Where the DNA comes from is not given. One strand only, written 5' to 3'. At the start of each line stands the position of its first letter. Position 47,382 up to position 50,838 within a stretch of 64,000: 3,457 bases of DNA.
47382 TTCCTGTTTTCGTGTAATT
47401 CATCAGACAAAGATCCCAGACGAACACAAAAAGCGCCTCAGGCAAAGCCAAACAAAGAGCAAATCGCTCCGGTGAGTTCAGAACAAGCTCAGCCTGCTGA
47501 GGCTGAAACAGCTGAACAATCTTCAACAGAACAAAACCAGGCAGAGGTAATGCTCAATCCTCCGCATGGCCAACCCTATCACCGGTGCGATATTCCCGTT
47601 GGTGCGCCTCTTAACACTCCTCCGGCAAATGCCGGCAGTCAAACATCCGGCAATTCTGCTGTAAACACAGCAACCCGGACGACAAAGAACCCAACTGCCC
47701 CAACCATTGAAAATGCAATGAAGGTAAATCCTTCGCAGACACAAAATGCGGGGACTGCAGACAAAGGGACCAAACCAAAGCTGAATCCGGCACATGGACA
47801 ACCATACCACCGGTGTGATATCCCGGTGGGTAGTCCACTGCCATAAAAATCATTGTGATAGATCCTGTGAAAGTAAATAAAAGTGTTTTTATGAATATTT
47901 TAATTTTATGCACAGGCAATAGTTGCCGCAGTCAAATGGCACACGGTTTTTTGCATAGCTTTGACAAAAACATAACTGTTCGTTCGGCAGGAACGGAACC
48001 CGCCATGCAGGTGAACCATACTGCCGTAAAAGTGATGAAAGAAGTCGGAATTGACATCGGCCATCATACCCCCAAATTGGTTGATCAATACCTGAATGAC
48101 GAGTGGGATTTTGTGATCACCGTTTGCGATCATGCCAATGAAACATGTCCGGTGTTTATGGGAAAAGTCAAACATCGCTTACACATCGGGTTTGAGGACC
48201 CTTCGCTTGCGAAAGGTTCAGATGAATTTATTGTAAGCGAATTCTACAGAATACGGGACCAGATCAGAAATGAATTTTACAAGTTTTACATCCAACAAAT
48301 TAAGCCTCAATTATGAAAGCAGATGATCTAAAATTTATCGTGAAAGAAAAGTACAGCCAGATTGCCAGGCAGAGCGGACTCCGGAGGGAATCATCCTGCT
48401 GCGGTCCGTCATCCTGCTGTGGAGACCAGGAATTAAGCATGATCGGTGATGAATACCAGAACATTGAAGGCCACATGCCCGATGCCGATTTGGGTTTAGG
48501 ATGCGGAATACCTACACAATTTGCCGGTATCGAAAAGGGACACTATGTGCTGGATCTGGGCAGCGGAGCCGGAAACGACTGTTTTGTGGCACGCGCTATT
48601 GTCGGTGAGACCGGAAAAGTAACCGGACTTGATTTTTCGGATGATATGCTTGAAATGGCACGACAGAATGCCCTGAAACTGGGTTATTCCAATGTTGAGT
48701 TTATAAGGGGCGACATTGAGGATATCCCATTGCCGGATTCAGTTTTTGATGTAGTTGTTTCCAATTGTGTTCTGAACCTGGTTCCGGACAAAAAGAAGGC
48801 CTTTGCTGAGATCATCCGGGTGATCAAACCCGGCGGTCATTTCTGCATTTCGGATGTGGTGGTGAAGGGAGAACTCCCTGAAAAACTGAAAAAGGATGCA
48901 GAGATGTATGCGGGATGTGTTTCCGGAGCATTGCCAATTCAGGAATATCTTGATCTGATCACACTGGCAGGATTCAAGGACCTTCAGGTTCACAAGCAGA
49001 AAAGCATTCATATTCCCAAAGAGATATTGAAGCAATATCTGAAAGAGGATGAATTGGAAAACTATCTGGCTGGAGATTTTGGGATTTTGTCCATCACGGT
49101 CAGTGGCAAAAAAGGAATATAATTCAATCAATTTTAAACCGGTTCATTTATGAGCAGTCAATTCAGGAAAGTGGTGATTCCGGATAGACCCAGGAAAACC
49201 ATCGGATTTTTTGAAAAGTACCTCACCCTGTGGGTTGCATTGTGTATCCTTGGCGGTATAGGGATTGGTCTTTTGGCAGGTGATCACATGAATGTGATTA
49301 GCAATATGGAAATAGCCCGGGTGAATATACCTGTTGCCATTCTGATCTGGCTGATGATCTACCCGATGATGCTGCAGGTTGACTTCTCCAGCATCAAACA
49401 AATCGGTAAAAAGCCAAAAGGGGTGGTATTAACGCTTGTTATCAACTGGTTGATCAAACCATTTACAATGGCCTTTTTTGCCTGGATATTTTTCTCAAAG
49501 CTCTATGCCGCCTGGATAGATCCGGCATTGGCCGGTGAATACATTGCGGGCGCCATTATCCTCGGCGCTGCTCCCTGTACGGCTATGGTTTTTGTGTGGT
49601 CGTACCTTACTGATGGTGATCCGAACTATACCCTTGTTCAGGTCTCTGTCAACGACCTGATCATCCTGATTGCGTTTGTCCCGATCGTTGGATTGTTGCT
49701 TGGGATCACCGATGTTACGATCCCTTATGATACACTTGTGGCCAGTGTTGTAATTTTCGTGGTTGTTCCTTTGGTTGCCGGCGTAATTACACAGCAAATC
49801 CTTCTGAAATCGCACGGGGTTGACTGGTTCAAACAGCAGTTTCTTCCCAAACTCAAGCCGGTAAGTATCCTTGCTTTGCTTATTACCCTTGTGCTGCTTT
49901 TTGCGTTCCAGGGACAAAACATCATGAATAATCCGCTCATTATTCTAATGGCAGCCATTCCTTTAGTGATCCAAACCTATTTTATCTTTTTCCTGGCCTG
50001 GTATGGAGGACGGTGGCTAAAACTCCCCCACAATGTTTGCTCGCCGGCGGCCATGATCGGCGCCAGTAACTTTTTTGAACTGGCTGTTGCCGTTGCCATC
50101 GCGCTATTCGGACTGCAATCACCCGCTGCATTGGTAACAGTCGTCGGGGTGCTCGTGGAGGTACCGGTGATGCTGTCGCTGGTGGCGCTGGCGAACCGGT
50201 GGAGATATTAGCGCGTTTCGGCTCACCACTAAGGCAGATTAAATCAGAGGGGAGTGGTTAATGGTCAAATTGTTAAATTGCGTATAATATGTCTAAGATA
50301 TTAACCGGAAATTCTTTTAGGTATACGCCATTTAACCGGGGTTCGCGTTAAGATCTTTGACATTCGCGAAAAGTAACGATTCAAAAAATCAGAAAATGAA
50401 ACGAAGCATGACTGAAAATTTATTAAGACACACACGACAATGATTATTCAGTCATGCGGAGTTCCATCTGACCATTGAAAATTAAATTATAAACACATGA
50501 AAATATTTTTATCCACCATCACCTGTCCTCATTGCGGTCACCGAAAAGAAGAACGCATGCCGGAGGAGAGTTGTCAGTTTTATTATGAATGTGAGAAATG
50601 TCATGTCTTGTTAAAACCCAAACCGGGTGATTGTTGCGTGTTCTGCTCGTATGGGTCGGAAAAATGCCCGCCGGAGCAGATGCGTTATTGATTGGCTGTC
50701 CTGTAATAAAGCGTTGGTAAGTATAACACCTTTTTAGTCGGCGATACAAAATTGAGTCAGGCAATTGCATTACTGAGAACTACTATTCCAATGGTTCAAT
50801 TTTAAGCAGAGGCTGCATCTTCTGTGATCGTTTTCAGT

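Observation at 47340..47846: Arsenic-island lipoprotein with a duplicated His/His/Cys/Asp motif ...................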

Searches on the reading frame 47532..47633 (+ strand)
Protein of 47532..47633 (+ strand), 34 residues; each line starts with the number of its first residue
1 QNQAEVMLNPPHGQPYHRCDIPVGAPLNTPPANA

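Call 34: search_protein_representatives(alignment_id=A3)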
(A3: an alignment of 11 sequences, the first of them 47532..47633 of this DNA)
Query: 11 sequences, 26 profile positions. Proteins with E-value up to 0.001 (for the whole library): 1628; up to 1e-10: 1399; up to 1e-30: 201. The best 150 are listed.
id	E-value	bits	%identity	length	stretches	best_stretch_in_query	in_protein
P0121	1.0e-75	265.0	-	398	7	6-26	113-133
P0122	3.9e-56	202.3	-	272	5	2-25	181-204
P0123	9.0e-55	198.0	-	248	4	5-26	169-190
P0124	2.2e-54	196.7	-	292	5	5-26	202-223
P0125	1.1e-52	191.4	-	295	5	6-25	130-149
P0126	1.7e-52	190.7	-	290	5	6-26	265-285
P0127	3.9e-52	189.6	-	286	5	5-26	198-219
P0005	1.9e-51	187.3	-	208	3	2-26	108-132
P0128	1.1e-49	181.7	-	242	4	6-26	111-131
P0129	3.8e-49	180.0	-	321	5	6-26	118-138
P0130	2.5e-48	177.4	-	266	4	1-25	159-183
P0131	3.2e-47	173.9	-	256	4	5-26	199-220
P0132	5.9e-47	173.0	-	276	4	4-25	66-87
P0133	1.2e-46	172.1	-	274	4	6-26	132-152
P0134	5.0e-46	170.0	-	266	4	5-26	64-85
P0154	5.8e-42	157.0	-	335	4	4-26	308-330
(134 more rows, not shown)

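Call 36: search_protein_families(library=pfam, proteins=[P0121, P0129, P0122, P0154], max_evalue=1)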
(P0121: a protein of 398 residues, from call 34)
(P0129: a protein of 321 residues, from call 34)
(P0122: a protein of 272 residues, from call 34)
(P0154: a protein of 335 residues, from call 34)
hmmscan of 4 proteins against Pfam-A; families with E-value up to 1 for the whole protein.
P0121 (398 aa): 0 families

P0129 (321 aa): 2 families
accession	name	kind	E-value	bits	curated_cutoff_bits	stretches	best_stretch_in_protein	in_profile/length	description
PF14352.11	DUF4402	-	0.021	15.9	25.2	0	198-239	71-112/129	Domain of unknown function (DUF4402)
PF03225.19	Viral_Hsp90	-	0.3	10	25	1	9-37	155-183/512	Viral heat shock protein Hsp90 homologue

P0122 (272 aa): 1 family
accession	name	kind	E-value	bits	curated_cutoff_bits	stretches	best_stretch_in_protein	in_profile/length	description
PF01839.29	FG-GAP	-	0.49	10.8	22.1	0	112-120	17-25/37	FG-GAP repeat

P0154 (335 aa): 0 families

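Call 44: search_solved_structures(query=A3, max_evalue=10, show_alignments=5)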
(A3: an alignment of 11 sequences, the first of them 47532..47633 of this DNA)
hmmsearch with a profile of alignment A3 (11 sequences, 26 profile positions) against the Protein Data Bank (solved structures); distinct sequences matched with E-value up to 10: 0.

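Call 65: predict_structure(alignment_id=A3)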
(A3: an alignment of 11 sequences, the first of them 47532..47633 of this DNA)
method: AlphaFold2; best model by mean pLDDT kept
length: 34 residues; sequences in the alignment: 11
mean_pLDDT: 65.4   pTM: 0.22
mean pLDDT of the five models: 65.4, 61.3, 60.0, 57.4, 56.5
residues with pLDDT >= 90: 0; 70-90: 9; 50-70: 24; < 50: 1
segments of 3 or more residues with pLDDT < 50: none
pLDDT, mean of each block of 10 residues (from residue 1): 61 63 73 64
secondary structure: DSSP gave nothing for this model
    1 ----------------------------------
elements in order:

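Call 70: find_related_loci(query=A4, collection=metagenome_contigs, flank=10000)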
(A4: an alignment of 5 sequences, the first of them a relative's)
Query A4 (398 aa) in metagenome_contigs; peptide patterns used: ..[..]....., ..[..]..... (x = any residue, [..] = any of these).
600 stretches matched a pattern (row limit reached: there are more); 411 encode a relative of the query (tblastn E <= 1e-3); the best 80 are kept; 80 distinct loci.
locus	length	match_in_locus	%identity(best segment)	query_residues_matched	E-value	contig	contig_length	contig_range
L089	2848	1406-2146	51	30-397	1e-60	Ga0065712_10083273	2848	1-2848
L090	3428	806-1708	41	32-397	7e-56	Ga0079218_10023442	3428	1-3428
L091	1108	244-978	43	16-397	2e-48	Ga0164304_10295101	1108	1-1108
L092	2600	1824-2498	46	29-397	3e-43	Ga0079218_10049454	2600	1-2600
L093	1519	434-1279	42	13-397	2e-41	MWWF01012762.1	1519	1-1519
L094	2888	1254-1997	43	33-398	3e-40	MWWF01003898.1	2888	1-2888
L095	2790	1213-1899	49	7-398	2e-38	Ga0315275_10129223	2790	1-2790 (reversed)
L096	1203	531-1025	52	37-398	3e-39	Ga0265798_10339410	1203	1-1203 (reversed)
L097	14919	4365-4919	47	37-395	2e-37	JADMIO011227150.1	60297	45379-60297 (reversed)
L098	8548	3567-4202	46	37-395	3e-37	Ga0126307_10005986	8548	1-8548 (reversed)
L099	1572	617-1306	43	23-395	1e-37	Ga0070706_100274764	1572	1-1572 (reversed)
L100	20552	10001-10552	45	27-397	3e-36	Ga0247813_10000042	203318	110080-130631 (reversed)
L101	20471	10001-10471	50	34-393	1e-35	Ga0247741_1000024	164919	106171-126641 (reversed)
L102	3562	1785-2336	45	14-396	7e-36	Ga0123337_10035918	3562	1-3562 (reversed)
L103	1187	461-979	46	18-397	1e-37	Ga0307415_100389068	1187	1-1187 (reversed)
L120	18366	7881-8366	49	37-398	2e-33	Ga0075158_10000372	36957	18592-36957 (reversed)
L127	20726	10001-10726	52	18-393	5e-33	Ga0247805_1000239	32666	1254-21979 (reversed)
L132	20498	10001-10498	49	37-398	8e-33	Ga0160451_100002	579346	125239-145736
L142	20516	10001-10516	48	37-395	6e-31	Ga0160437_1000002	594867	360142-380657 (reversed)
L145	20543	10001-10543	49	1-398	6e-31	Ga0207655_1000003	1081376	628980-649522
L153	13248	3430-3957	46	27-397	5e-30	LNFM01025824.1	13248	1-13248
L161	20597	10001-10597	46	37-393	4e-29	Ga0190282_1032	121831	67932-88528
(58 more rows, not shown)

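Call 73: search_protein_families(library=pfam, proteins=[L161:10778-11089:-, L145:8934-9422:-, L101:7366-8745:-, L142:5985-6620:-, L127:6657-7352:-, L161:4107-5429:+, L127:5603-5929:-, L132:12928-15396:-, L120:5880-7559:+, L153:3987-4493:+], max_evalue=0.001)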
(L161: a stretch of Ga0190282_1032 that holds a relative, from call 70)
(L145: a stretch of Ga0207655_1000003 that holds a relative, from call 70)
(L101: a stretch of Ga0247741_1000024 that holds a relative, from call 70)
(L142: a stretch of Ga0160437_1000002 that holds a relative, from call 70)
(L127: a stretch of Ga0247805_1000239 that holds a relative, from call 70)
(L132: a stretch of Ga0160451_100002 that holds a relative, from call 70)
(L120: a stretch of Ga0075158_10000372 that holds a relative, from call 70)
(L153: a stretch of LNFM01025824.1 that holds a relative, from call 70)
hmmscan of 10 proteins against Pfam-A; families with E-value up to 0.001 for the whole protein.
L161:10778-11089:- (104 aa): 1 family
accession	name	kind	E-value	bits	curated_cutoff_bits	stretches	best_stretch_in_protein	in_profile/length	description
PF02482.25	Ribosomal_S30AE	-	2.9e-09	38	23.7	1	7-102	4-88/88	Sigma 54 modulation protein / S30EA ribosomal protein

L145:8934-9422:- (163 aa): 1 family
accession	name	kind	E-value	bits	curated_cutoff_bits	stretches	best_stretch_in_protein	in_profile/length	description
PF13474.12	SnoaL_3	-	2.5e-31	109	22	1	25-138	1-121/121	SnoaL-like domain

L101:7366-8745:- (460 aa): 1 family
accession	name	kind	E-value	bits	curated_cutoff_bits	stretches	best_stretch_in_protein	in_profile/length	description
PF00909.26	Ammonium_transp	-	6.1e-101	338.5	23.2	1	49-446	1-397/399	Ammonium Transporter Family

L142:5985-6620:- (212 aa): 1 family
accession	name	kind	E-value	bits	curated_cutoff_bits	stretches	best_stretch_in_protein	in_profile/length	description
PF01810.24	LysE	-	8.1e-11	42.2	25.6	1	16-202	2-189/193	LysE type translocator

L127:6657-7352:- (232 aa): 6 families
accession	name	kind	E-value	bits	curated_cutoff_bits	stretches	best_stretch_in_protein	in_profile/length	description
PF02390.23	Methyltransf_4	-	4.2e-31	108.2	24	1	53-223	1-170/173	Putative methyltransferase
PF13847.12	Methyltransf_31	-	8.6e-11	42.2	27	1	55-165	5-108/145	Methyltransferase domain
PF13649.12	Methyltransf_25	-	8.2e-09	36.5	27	1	57-131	1-72/97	Methyltransferase domain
PF24675.1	NpmA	-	1.6e-05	24.8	60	1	45-132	15-105/214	16S rRNA (adenine(1408)-N(1))-methyltransferase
PF08241.18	Methyltransf_11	-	6.2e-05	24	21.2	1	58-131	1-68/95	Methyltransferase domain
PF08242.18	Methyltransf_12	-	0.00011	23.3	30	1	58-114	1-57/98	Methyltransferase domain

L161:4107-5429:+ (441 aa): 3 families
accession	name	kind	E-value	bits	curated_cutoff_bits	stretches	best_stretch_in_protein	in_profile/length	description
PF02518.31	HATPase_c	-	7.2e-18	65.5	26.4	1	338-439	2-106/111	Histidine kinase-, DNA gyrase B-, and HSP90-like ATPase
PF14501.12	HATPase_c_5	-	7.2e-06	26.3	22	1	342-437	6-98/102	GHKL domain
PF00512.31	HisKA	-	0.00024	21.5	26.9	1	226-293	4-63/66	His Kinase A (phospho-acceptor) domain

L127:5603-5929:- (109 aa): 1 family
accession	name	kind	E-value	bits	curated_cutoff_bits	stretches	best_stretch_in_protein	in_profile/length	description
PF01035.26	DNA_binding_1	-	1.6e-26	92.4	27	1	5-87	1-81/81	6-O-methylguanine DNA methyltransferase, DNA binding domain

L132:12928-15396:- (823 aa): 2 families
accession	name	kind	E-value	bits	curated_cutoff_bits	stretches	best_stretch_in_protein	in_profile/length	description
PF05170.20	AsmA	-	3.6e-17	62.8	29.8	2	26-185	7-173/607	AsmA family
PF05359.17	DUF748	-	2.3e-07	29.7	50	1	90-697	268-530/1037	Domain of Unknown Function (DUF748)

L120:5880-7559:+ (560 aa): 1 family
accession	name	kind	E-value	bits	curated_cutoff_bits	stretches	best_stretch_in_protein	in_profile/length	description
PF00082.27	Peptidase_S8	-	6.5e-51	173.8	21.8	1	64-501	2-275/288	Subtilase family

L153:3987-4493:+ (169 aa): 2 families
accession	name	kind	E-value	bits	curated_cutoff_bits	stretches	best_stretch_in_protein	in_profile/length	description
PF12867.12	DinB_2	-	1.3e-17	64.9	24.8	1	30-164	3-128/128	DinB superfamily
PF05163.17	DinB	-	0.00096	19.6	23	0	30-79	16-62/165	DinB family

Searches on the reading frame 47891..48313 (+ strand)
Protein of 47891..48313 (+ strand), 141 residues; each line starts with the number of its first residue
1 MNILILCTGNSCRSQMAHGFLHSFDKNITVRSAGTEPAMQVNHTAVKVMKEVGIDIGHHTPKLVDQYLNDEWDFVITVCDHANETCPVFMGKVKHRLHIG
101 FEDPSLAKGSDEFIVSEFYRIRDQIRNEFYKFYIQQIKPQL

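Call 3: search_protein_families(library=pfam, proteins=[window:47891-48313:+], max_evalue=0.1)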
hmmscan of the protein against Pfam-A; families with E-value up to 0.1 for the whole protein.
window:47891-48313:+ (141 aa): 2 families
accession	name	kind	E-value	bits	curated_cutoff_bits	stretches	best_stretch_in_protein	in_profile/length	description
PF01451.26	LMWPc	-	4e-19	69.7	23.2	1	3-130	1-141/144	Low molecular weight phosphotyrosine protein phosphatase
PF04722.18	Ssu72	-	0.054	13.5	25.3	1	2-41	2-39/189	Ssu72-like protein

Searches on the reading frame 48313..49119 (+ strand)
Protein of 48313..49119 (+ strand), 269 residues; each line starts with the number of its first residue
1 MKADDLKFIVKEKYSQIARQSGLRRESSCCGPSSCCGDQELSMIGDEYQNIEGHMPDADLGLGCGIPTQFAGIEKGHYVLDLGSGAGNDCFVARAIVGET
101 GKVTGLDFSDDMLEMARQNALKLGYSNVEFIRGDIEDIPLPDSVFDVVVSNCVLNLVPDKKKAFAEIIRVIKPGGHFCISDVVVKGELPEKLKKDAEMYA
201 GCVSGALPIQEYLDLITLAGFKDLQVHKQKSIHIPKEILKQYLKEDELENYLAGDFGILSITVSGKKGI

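Call 3: search_protein_families(library=pfam, proteins=[window:48313-49119:+], max_evalue=0.1)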
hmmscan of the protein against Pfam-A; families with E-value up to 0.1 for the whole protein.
window:48313-49119:+ (269 aa): 20 families
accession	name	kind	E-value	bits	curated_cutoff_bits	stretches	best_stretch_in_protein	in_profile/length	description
PF13847.12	Methyltransf_31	-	4e-43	147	27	1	74-219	2-133/145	Methyltransferase domain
PF08241.18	Methyltransf_11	-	9.8e-25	87.5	21.2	1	80-179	1-95/95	Methyltransferase domain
PF13649.12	Methyltransf_25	-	4.1e-24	85.5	27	1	79-175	1-97/97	Methyltransferase domain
PF01209.24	Ubie_methyltran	-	1.1e-21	77.7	20.1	1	71-181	43-153/233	ubiE/COQ5 methyltransferase family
PF08242.18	Methyltransf_12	-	1e-15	58.7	30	1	80-177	1-98/98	Methyltransferase domain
PF13489.12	Methyltransf_23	-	4.4e-12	46.5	27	1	71-193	18-130/164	Methyltransferase domain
PF01135.25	PCMT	-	6.6e-09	36.3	20.3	1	68-158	66-156/210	Protein-L-isoaspartate(D-aspartate) O-methyltransferase (PCMT)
PF20922.3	Anamorsin_N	-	2.2e-07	31.2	27.1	1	134-197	41-106/163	Anamorsin, N-terminal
PF05148.21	Methyltransf_8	-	7.3e-06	26.5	27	1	120-187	98-164/219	Hypothetical methyltransferase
PF01728.25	FtsJ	-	2.5e-05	24.7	24.1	1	70-179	16-126/181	FtsJ-like methyltransferase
PF06325.19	PrmA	-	6.1e-05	23.1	22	1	73-183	159-262/296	Ribosomal protein L11 methyltransferase (PrmA)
PF05175.20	MTS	-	9.2e-05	22.6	23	1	75-151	31-105/170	Methyltransferase small domain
PF02527.21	GidB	-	0.00025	20.9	27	1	77-177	49-144/184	rRNA small subunit methyltransferase G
PF03141.22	Methyltransf_29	-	0.00037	19.6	23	1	110-193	148-231/506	Putative S-adenosyl-L-methionine-dependent methyltransferase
PF02353.26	CMAS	-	0.00044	20.1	27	1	72-184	59-169/273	Mycolic acid cyclopropane synthetase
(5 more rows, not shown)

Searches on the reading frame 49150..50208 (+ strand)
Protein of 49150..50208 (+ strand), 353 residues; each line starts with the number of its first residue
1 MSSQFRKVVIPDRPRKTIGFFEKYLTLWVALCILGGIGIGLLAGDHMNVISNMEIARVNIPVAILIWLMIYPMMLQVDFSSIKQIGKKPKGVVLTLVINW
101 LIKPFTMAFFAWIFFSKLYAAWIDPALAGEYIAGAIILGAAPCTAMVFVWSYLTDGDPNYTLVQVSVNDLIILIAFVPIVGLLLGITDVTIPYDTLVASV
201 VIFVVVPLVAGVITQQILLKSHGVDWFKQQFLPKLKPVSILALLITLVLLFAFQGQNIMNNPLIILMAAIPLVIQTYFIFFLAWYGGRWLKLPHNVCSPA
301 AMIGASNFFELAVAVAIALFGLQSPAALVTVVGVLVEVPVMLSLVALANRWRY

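Call 3: search_protein_families(library=pfam, proteins=[window:49150-50208:+], max_evalue=0.1)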
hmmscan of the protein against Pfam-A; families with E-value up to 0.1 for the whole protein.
window:49150-50208:+ (353 aa): 2 families
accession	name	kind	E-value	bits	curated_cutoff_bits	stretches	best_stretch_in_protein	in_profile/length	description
PF01758.21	SBF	-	8e-42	143.5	24.3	1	63-260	1-190/191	Sodium Bile acid symporter family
PF13593.11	SBF_like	-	1.1e-08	35.3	25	1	105-335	69-295/313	SBF-like CPA transporter family (DUF4137)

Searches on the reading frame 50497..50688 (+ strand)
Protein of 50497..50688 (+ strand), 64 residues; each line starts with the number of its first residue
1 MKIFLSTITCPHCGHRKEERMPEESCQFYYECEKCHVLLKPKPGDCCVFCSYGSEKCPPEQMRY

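Call 3: search_protein_families(library=pfam, proteins=[window:50497-50688:+], max_evalue=0.1)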
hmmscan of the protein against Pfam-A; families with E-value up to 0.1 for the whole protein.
window:50497-50688:+ (64 aa): 2 families
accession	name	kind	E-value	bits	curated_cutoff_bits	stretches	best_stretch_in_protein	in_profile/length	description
PF12760.12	Zn_ribbon_IS1595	-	0.0038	17.6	25.4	1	7-36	18-44/46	Transposase zinc-ribbon domain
PF07282.18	Cas12f1-like_TNB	-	0.012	16.2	26.3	1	6-37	27-48/60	Cas12f1-like, TNB domain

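Call 4: search_protein_families(library=ncbifam, proteins=[window:50497-50688:+], max_evalue=0.1)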
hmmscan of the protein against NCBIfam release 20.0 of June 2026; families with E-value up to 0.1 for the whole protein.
window:50497-50688:+ (64 aa): 1 family
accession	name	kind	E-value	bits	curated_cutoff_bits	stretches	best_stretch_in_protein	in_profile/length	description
NF041374.1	GDCCVxC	domain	3.6e-30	104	40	1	6-62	1-57/58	GDCCVxC domain-containing (seleno)protein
